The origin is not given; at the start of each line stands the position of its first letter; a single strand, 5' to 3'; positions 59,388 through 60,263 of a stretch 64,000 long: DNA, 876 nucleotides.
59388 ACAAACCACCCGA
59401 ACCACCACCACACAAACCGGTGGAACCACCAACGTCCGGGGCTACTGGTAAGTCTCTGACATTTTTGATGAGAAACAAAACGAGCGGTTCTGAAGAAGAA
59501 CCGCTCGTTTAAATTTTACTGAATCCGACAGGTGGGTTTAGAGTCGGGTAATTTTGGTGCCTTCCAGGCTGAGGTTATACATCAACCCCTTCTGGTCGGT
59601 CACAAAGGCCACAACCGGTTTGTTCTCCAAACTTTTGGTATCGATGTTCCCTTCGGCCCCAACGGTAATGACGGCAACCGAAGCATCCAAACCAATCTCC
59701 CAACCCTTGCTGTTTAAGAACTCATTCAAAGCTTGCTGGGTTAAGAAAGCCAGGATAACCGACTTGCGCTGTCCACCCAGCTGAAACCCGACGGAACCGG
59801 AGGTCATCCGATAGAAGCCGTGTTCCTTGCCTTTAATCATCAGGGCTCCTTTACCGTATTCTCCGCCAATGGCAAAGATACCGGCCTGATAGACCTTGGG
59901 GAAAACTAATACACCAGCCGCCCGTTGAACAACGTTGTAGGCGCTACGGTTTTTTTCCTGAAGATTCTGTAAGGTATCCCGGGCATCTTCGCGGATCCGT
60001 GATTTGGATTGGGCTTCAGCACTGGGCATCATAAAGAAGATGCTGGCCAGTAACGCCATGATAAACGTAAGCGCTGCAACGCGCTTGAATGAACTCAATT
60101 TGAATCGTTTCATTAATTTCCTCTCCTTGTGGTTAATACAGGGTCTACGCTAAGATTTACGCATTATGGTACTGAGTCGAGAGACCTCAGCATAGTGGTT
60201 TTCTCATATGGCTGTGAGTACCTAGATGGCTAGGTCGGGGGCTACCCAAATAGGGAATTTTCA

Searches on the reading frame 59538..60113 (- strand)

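Call 59: search_protein_families(library=pfam, proteins=[window:59538-60113:-], max_evalue=0.00001)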
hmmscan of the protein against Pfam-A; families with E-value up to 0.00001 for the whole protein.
window:59538-60113:- (191 aa): 1 family
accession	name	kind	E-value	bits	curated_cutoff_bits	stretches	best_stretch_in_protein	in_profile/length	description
PF04366.17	Ysc84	-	3.9e-13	49.7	25.1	1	105-189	2-86/127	Las17-binding protein actin regulator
